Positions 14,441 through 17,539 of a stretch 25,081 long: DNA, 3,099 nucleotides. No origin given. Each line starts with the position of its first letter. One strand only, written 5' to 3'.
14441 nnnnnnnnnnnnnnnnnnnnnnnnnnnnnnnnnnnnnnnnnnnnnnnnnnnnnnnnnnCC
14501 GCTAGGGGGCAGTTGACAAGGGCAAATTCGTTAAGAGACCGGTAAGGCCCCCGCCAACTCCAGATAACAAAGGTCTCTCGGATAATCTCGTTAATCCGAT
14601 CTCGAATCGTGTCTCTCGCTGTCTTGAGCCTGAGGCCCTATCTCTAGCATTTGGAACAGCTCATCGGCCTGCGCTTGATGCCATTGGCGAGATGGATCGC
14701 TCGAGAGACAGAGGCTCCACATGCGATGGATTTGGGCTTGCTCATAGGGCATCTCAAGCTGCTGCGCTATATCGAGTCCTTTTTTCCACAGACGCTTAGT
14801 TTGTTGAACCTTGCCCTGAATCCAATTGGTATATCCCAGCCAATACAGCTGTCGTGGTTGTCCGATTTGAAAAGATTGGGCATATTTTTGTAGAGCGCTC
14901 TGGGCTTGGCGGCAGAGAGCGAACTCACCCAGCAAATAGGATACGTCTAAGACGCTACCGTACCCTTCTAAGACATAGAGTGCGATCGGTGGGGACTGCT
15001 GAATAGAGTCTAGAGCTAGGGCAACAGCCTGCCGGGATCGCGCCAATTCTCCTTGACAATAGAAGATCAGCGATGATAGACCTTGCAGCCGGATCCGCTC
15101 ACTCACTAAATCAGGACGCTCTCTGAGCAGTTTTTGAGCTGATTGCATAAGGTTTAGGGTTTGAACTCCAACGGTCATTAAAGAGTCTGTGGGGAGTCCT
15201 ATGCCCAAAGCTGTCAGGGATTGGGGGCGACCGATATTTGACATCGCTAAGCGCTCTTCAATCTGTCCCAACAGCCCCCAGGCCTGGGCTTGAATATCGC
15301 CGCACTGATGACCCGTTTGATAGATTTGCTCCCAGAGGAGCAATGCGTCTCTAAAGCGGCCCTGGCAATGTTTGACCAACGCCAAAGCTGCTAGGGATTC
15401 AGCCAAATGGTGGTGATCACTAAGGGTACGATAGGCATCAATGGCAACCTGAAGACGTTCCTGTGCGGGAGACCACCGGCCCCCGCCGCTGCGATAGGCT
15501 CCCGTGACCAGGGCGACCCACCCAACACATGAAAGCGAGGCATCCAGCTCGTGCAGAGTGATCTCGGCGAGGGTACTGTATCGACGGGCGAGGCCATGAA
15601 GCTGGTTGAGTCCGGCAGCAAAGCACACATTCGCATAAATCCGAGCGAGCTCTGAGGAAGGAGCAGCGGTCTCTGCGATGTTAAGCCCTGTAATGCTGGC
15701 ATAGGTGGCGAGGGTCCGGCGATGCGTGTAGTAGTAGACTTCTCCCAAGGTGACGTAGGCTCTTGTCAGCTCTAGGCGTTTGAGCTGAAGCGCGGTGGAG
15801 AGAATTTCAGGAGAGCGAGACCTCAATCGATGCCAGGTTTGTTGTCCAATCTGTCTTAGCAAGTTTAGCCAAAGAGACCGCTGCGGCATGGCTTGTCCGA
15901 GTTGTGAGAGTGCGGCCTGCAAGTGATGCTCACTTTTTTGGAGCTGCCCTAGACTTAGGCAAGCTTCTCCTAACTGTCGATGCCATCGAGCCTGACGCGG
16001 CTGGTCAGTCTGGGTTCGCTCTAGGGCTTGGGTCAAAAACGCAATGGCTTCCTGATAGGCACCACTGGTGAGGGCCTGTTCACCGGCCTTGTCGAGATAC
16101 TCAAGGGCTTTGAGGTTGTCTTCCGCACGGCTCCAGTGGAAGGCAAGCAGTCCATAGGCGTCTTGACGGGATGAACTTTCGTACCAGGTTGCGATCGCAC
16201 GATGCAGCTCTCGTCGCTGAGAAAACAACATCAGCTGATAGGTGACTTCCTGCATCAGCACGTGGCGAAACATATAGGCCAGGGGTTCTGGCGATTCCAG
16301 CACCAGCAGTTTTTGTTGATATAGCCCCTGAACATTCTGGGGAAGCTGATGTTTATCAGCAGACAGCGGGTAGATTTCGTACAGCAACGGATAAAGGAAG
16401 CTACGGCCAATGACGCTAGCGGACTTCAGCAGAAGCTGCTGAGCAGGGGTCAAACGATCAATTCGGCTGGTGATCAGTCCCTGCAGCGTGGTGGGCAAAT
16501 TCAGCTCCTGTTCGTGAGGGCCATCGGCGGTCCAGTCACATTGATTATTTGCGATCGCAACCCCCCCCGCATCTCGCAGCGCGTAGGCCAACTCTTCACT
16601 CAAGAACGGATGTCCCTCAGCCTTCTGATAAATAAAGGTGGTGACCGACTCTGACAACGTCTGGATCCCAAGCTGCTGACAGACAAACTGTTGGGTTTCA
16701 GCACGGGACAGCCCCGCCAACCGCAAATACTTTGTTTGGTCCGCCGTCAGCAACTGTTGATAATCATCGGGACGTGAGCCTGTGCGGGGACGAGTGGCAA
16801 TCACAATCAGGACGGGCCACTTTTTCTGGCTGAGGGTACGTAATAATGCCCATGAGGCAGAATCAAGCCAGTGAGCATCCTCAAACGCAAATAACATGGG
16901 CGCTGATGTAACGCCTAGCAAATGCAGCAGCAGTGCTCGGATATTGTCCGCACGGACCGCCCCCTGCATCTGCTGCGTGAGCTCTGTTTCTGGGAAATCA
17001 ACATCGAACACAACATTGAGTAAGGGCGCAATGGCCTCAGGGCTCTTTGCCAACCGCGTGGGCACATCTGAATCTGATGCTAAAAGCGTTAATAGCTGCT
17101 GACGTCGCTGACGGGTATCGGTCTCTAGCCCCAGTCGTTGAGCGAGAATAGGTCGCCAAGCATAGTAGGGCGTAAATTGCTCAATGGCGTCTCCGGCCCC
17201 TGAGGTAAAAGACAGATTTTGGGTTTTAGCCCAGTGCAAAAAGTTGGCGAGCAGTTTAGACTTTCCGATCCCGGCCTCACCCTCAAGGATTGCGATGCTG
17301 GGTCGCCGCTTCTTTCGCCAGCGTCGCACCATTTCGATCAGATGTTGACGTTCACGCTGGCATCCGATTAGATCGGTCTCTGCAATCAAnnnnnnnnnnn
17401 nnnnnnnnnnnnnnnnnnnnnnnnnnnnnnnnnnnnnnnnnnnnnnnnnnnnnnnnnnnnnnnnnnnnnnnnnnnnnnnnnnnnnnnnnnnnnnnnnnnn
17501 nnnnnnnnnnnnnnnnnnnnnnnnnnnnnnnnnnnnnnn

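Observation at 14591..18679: Bacterial protein with the full architecture of metazoan soluble adenylyl cyclase (tandem complementary cyclase domains + STAND NTPase + TPR)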

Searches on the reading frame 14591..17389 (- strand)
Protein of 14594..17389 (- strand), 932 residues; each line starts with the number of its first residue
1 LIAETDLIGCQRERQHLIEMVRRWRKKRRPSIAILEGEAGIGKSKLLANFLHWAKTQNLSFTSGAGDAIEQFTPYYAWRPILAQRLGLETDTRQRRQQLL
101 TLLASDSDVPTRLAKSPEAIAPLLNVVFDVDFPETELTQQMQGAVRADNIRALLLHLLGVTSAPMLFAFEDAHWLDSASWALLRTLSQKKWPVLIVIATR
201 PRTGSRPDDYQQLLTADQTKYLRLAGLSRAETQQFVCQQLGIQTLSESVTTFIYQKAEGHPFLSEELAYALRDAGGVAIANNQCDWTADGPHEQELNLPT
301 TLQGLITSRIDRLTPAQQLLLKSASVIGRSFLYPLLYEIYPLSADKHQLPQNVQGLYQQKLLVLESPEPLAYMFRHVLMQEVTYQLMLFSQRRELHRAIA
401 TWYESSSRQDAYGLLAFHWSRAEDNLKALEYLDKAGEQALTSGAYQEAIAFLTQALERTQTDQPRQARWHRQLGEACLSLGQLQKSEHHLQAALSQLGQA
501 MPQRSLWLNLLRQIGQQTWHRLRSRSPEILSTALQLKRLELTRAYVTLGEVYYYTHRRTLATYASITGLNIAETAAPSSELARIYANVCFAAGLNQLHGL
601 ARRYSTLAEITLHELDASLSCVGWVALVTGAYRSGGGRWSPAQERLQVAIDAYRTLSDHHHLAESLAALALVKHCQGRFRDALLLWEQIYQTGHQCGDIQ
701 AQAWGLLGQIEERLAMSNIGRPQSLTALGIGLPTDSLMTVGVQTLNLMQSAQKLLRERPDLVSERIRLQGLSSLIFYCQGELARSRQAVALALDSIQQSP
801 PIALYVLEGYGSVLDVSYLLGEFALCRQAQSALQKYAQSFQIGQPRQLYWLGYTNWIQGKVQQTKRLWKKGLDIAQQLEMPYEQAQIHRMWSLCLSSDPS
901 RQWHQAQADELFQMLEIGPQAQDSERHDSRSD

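Call 5: search_protein_families(library=pfam, proteins=[window:14591-16879:-], max_evalue=10)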
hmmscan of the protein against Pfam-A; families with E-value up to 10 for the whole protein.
window:14591-16879:- (762 aa): 12 families
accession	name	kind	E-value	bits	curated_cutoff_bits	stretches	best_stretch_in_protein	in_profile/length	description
PF13424.12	TPR_12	-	2e-08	34.7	30.1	2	272-325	16-73/77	Tetratricopeptide repeat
PF13432.12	TPR_16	-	0.0001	23.1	32.7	1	266-324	4-58/65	Tetratricopeptide repeat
PF14559.12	TPR_19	-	0.0002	22.1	25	1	269-329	1-57/68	Tetratricopeptide repeat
PF07719.23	TPR_2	-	0.00059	20.2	27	2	297-325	1-29/34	Tetratricopeptide repeat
PF13428.12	TPR_14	-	0.0037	18.3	23.5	1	300-329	4-33/44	Tetratricopeptide repeat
PF00515.34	TPR_1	-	0.012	15.8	27.8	2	298-325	2-29/34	Tetratricopeptide repeat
PF13176.12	TPR_7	-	0.024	15.1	27.9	1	272-292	12-32/36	Tetratricopeptide repeat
PF25068.1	ARM_TT21_4th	-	0.059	14.1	30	1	264-380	4-116/153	Tetratricopeptide repeat protein 21 forth ARM domain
PF09298.16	FAA_hydrolase_N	-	0.068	13.8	25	1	295-368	14-85/105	Fumarylacetoacetase N-terminal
PF13371.12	TPR_9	-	0.28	11.7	35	1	293-330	25-62/73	Tetratricopeptide repeat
PF13374.12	TPR_10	-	1.1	9.8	27.5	1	493-518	2-27/42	Tetratricopeptide repeat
PF13181.12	TPR_8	-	1.4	9.7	25.7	0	271-289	13-31/34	Tetratricopeptide repeat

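Call 54: search_solved_structures(query=window:14594-17389:-, max_evalue=1)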
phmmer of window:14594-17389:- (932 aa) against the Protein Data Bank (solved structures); distinct sequences matched with E-value up to 1: 2.
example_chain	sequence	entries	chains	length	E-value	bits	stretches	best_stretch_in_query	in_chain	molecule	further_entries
2dba_A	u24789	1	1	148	0.17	13.2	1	426-517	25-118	Smooth muscle cell associated protein-1, isoform 2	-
8ump_A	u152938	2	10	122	0.23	12.8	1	430-495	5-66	T33-ml35-redesigned-TPR-domain-fold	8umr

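Call 65: predict_structure(alignment_id=A2)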
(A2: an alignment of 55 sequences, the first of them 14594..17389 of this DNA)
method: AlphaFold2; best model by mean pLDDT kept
length: 932 residues; sequences in the alignment: 55
mean_pLDDT: 89.8   pTM: 0.86
mean pLDDT of the five models: 89.8, 89.3, 87.9, 87.7, 87.2
residues with pLDDT >= 90: 677; 70-90: 191; 50-70: 35; < 50: 29
segments of 3 or more residues with pLDDT < 50: 109-111, 722-732, 920-932
pLDDT, mean of each block of 10 residues (from residue 1): 72 96 91 95 93 93 89 88 88 91 70 72 90 90 86 89 87 91 89 94 82 92 96 95 95 95 94 91 88 75 92 95 93 94 95 94 87 91 92 95 81 91 94 92 86 89 86 92 94 94 90 94 76 92 97 93 97 93 97 95 97 93 97 95 98 90 97 97 98 86 97 82 45 55 92 92 95 93 97 94 93 95 95 95 97 95 97 98 95 89 95 81 42 40
secondary structure, 60 per line:
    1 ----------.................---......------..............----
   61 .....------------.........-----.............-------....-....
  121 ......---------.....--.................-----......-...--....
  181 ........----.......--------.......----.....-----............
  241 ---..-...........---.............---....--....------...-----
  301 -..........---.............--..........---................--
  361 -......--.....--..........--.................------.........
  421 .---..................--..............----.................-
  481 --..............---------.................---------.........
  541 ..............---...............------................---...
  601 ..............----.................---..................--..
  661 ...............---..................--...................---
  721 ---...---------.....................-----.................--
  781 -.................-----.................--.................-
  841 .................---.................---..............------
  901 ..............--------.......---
elements in order (helices of 4 or more, strands of 3 or more residues): H11-27 E31-36 H43-56 E61-65 H78-86 H92-104 H112-115 H117-126 H136-140 H143-159 E165-170 H177-188 E193-199 H208-214 E219-223 H229-240 H247-257 H261-273 E277-280 E283-286 H302-311 H315-327 E330-332 H333-339 H343-358 E362-367 E370-374 H377-386 H389-405 H412-421 H425-442 H445-458 H463-479 H483-496 H506-522 H532-554 H558-572 H579-594 H598-614 H619-635 H639-656 H659-675 H679-696 H699-717 H736-756 H762-778 H782-798 H804-820 H823-839 H841-857 H861-877 H881-894 H901-914 H923-929

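Call 68: fold_search(model_id=the predicted structure, library=pdb)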
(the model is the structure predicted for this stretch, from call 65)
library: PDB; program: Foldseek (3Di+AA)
matches with E <= 10: 1581; with E <= 0.001: 198
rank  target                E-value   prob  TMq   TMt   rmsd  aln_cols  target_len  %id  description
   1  6mfv_A                5.0e-11  1.00  0.36  0.48  11.5       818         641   12  Crystal structure of the Signal Transduction ATPase with Numerous Domains (STAND) protein with a tetratricopeptide rep (released 2019-02-20)
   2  8bob_C                2.8e-07  1.00  0.31  0.62   7.3       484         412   14  Structural basis for negative regulation of the maltose system (released 2023-10-18)
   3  5dse_C                4.7e-07  1.00  0.22  0.27  23.5       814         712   14  Crystal Structure of the TTC7B/Hyccin Complex (released 2015-12-02)
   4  3sfz                  5.6e-07  1.00  0.29  0.24  10.9       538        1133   14  Crystal structure of full-length murine Apaf-1 (released 2011-08-24)
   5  3shf                  9.1e-07  1.00  0.28  0.24  11.6       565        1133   13  Crystal structure of the R265S mutant of full-length murine Apaf-1 (released 2011-08-24)
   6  5juy_A                1.8e-06  1.00  0.18  0.15  22.0       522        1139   14  Active human apoptosome with procaspase-9 (released 2016-10-19)
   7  5dse_A                2.2e-06  1.00  0.22  0.35  17.0       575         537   14  Crystal Structure of the TTC7B/Hyccin Complex (released 2015-12-02)
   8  5a7d_B                2.7e-06  1.00  0.22  0.45  10.0       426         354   14  Tetrameric assembly of LGN with Inscuteable (released 2016-08-03)
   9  9hvq_Q                2.9e-06  1.00  0.18  0.19  31.3       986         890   11  Structure of the transcribing Pol II-DSIF-PAF-SPT6-RECQL5 complex (released 2025-07-16)
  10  5a7d_F                3.1e-06  1.00  0.22  0.47   9.3       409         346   13  Tetrameric assembly of LGN with Inscuteable (released 2016-08-03)
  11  5a7d_H                3.2e-06  1.00  0.22  0.46   9.8       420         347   14  Tetrameric assembly of LGN with Inscuteable (released 2016-08-03)
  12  9zjz                  3.4e-06  1.00  0.22  0.19  19.1       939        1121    9  Human sterile alpha motif domain-containing protein 9 (SAMD9), loss-of-function mutant R685Q/G686C/I968C (released 2026-02-25)
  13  9rtt_Q                3.6e-06  1.00  0.15  0.16  29.3       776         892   13  Activated Elongation Complex with IWS1 and ELOF1 (released 2025-09-03)
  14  5a7d_D                4.1e-06  1.00  0.23  0.47   9.4       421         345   14  Tetrameric assembly of LGN with Inscuteable (released 2016-08-03)
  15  5a7d_G                4.2e-06  1.00  0.22  0.43   9.8       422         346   14  Tetrameric assembly of LGN with Inscuteable (released 2016-08-03)
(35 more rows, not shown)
